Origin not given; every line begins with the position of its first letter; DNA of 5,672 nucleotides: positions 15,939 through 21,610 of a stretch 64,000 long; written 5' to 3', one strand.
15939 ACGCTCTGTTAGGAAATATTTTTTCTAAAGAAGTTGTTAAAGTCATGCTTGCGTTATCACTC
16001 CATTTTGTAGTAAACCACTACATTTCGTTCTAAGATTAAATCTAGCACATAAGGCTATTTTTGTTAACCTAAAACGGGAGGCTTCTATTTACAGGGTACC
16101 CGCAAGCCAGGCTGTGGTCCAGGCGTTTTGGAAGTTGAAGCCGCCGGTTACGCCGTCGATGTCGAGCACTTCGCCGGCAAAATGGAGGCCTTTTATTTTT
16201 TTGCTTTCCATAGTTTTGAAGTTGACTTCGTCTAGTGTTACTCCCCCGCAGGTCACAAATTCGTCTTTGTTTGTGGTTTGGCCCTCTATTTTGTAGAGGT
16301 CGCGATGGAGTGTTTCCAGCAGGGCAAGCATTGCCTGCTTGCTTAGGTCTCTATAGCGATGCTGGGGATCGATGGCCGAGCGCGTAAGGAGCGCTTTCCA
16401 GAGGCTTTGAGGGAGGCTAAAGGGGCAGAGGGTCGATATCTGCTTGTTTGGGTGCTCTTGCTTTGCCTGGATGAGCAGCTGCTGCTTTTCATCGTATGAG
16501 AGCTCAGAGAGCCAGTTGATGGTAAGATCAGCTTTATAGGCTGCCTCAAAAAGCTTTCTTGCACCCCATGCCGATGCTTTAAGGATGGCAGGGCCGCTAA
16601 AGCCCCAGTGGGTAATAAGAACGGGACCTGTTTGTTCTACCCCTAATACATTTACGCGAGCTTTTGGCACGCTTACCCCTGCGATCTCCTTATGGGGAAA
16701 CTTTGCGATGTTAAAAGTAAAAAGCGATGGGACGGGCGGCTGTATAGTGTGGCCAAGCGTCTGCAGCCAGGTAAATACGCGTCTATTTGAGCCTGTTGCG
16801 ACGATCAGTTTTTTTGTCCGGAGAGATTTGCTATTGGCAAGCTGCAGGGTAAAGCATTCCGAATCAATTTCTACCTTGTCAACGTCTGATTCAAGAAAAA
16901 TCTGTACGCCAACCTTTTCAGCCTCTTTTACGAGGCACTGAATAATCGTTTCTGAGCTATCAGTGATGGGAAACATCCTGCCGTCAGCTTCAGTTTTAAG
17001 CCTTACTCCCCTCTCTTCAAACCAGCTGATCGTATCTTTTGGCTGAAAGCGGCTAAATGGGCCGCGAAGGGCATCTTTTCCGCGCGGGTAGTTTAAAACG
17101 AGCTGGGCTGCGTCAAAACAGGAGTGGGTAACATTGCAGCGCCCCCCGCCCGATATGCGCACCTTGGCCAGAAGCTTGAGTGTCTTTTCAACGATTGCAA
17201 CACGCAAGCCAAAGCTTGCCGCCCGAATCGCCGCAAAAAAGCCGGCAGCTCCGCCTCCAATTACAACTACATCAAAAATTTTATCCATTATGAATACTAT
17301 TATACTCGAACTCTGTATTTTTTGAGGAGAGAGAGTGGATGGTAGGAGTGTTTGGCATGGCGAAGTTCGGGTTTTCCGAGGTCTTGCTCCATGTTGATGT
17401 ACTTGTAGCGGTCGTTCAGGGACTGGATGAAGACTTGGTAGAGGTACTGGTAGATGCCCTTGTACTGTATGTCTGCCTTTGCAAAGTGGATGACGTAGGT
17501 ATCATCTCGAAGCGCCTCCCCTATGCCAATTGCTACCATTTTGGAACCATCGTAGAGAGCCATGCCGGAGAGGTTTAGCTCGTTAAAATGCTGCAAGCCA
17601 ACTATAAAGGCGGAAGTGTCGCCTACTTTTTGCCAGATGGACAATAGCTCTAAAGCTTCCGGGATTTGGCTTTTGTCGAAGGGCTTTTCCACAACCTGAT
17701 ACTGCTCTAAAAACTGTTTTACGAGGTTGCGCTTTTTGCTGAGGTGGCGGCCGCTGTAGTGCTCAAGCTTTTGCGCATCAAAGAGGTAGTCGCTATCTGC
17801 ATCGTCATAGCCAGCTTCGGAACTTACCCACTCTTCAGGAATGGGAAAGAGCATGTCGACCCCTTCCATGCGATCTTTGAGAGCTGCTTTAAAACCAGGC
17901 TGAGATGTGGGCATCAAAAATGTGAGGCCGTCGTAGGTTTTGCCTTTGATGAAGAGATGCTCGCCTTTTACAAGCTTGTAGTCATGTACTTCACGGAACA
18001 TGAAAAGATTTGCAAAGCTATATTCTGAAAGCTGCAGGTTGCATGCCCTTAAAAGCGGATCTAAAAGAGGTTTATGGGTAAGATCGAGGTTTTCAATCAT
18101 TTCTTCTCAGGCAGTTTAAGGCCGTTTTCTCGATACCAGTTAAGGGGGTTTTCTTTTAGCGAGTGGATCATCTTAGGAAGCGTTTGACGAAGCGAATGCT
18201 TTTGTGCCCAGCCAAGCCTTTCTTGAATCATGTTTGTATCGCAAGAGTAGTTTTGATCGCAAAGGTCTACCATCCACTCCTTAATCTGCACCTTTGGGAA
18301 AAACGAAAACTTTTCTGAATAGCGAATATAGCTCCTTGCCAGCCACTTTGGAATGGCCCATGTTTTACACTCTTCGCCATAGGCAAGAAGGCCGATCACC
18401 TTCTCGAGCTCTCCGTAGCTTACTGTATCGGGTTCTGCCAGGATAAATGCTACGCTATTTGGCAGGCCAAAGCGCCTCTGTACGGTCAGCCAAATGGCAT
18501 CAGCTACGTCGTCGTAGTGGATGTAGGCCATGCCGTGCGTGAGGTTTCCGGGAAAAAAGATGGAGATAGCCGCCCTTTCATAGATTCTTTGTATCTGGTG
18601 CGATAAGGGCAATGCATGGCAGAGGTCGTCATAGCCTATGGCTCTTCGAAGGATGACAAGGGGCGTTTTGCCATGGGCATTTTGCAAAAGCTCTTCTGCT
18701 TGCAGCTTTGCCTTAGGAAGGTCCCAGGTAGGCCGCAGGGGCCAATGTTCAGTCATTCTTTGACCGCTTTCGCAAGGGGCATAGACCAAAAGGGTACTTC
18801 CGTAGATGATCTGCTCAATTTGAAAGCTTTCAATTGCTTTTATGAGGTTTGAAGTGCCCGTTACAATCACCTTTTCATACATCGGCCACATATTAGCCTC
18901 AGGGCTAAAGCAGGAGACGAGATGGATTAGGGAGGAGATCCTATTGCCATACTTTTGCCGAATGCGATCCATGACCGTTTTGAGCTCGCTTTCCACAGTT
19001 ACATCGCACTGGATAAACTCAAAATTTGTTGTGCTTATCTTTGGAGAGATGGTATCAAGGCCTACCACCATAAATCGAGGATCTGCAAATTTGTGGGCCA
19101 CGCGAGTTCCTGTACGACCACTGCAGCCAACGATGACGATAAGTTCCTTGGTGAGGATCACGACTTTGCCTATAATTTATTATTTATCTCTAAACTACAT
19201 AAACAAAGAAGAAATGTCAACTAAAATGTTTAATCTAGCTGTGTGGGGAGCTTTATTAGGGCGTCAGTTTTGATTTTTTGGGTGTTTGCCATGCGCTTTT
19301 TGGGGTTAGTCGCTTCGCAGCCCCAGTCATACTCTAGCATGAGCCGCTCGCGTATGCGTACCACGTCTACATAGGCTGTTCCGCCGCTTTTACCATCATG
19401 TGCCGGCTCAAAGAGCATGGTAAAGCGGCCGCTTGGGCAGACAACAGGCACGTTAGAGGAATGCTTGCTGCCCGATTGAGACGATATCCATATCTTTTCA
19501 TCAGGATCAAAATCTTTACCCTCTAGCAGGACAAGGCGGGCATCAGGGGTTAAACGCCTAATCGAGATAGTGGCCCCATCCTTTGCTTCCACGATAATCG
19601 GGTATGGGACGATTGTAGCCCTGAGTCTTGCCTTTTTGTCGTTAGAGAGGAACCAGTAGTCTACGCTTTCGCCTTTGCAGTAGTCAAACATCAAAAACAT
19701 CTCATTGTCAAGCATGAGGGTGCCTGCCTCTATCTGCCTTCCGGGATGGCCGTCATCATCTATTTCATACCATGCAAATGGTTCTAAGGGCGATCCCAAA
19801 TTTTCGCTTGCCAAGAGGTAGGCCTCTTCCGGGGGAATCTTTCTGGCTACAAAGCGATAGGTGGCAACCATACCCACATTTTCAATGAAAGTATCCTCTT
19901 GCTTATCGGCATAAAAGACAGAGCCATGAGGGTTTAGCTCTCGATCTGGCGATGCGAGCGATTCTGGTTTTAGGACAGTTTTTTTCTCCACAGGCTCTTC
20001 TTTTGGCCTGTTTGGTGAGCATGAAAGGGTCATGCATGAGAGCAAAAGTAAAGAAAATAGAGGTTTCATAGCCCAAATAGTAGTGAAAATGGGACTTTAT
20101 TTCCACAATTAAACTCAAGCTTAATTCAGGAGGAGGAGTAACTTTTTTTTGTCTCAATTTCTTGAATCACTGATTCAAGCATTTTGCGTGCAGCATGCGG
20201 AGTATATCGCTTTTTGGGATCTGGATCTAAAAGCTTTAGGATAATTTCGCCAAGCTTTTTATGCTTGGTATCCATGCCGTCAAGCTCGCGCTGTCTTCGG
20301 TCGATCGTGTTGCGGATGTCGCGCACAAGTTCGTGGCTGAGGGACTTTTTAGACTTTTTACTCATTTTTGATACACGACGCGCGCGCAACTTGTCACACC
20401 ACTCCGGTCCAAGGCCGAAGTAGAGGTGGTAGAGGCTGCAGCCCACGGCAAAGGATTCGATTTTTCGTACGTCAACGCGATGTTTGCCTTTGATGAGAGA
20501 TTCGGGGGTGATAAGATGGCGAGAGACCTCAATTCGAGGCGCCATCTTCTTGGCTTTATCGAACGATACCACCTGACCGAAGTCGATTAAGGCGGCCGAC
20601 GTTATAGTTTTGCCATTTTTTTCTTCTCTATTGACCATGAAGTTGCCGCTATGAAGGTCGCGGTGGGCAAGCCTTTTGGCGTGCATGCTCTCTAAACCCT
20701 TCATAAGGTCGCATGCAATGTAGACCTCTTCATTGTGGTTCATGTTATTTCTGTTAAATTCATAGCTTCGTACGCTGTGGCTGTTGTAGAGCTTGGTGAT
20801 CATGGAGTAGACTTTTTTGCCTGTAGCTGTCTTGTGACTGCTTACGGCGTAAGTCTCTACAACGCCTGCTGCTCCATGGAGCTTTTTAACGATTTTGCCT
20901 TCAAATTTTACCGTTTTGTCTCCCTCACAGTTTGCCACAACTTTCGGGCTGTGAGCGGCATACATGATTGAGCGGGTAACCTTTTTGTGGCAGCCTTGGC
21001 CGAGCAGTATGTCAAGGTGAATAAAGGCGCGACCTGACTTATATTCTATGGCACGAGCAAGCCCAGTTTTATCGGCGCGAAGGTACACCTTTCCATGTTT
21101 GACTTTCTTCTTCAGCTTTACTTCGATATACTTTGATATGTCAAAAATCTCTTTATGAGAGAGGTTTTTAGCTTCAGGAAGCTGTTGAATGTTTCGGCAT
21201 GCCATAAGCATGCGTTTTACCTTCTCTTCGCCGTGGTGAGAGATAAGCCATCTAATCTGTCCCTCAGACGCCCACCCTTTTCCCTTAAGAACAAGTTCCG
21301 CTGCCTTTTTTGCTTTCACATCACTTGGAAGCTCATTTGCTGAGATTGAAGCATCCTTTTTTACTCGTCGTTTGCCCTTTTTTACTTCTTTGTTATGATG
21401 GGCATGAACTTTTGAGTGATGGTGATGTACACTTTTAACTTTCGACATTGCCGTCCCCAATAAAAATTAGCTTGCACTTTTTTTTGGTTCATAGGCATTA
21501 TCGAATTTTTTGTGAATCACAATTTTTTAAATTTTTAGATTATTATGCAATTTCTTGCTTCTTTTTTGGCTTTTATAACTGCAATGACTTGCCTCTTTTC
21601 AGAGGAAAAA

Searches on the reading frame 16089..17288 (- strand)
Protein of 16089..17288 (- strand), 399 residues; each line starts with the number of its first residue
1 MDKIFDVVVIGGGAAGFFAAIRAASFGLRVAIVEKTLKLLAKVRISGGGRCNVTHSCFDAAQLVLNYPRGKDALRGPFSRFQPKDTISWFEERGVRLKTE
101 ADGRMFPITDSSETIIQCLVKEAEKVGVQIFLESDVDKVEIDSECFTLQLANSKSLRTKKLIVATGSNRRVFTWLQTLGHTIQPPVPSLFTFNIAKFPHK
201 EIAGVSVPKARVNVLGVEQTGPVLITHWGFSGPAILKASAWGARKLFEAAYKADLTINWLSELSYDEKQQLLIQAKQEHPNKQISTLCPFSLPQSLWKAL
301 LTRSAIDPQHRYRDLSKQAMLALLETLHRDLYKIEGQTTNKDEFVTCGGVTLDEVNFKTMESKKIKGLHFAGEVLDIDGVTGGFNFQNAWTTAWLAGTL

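Call 59: search_protein_families(library=pfam, proteins=[window:16089-17288:-], max_evalue=0.00001)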
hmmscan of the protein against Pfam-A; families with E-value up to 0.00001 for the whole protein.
window:16089-17288:- (399 aa): 8 families
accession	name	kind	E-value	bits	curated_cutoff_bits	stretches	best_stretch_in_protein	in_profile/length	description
PF03486.20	HI0933_like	-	9.4e-80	268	50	1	6-398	2-243/244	HI0933-like protein Rossmann domain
PF22780.1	HI0933_like_1st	-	6.7e-32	111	27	1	186-345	1-165/165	HI0933-like protein barrel and H2TH domain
PF07992.20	Pyr_redox_2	-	2.8e-12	47.1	26.1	1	5-173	1-115/291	Pyridine nucleotide-disulphide oxidoreductase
PF00890.30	FAD_binding_2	-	7e-12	45.7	20.4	1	6-54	1-49/414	FAD binding domain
PF01266.30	DAO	-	1.8e-09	38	27.9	0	6-36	1-31/353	FAD dependent oxidoreductase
PF01134.28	GIDA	-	2.8e-08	33.7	22.1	0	6-43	1-38/391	Glucose inhibited division protein A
PF12831.13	FAD_oxidored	-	4.4e-07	30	27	1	6-37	1-32/416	FAD dependent oxidoreductase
PF13738.12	Pyr_redox_3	-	8.9e-06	25.6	30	0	8-36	1-30/305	Pyridine nucleotide-disulphide oxidoreductase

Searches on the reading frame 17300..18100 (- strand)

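Call 59: search_protein_families(library=pfam, proteins=[window:17300-18100:-], max_evalue=0.00001)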
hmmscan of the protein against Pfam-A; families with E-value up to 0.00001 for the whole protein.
window:17300-18100:- (266 aa): 1 family
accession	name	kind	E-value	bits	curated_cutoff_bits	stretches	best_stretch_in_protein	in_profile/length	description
PF09924.15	LPG_synthase_C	-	3.2e-36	125.4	27.5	1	24-264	8-297/298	Phosphatidylglycerol lysyltransferase, C-terminal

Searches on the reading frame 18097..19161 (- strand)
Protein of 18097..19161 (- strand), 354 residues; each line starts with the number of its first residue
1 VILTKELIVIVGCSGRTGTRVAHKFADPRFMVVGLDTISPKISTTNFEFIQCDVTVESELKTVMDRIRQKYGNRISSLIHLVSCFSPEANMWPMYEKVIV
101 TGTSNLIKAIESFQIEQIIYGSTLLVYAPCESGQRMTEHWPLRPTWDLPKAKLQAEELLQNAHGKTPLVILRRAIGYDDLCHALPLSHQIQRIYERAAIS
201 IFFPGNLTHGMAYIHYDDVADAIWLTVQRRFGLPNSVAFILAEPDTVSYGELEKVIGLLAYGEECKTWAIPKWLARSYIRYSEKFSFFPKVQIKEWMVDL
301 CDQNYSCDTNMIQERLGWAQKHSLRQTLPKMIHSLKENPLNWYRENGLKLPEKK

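Call 59: search_protein_families(library=pfam, proteins=[window:18097-19161:-], max_evalue=0.00001)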
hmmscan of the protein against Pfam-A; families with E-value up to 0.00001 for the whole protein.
window:18097-19161:- (354 aa): 3 families
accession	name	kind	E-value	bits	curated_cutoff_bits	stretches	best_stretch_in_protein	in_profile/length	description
PF01370.27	Epimerase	-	1.2e-16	61.3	20.9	1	8-229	1-227/240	NAD dependent epimerase/dehydratase family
PF01073.25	3Beta_HSD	-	1.3e-09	38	22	1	41-165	40-163/280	3-beta hydroxysteroid dehydrogenase/isomerase family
PF16363.11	GDP_Man_Dehyd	-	1.6e-07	31.6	27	1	43-331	50-332/332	GDP-mannose 4,6 dehydratase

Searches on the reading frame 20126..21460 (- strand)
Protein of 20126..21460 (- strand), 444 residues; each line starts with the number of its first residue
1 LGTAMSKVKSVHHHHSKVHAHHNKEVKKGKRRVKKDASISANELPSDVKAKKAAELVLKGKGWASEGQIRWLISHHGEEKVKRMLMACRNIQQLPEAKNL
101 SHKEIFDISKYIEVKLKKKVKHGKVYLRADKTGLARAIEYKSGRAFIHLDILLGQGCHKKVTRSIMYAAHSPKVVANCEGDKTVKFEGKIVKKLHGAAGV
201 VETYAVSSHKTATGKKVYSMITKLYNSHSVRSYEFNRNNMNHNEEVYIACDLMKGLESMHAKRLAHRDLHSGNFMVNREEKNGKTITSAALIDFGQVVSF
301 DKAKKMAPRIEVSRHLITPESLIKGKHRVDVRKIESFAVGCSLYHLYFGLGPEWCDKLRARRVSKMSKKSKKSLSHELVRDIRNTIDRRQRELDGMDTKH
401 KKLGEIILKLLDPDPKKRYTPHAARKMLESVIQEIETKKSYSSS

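Call 59: search_protein_families(library=pfam, proteins=[window:20126-21460:-], max_evalue=0.00001)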
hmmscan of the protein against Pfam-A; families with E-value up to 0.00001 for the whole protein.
window:20126-21460:- (444 aa): 2 families
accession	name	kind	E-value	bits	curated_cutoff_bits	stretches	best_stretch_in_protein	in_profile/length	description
PF00069.31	Pkinase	-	3.4e-20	73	31.7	1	164-425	25-258/263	Protein kinase domain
PF07714.23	PK_Tyr_Ser-Thr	-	1.5e-06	28.2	23.1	1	183-328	47-182/258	Protein tyrosine and serine/threonine kinase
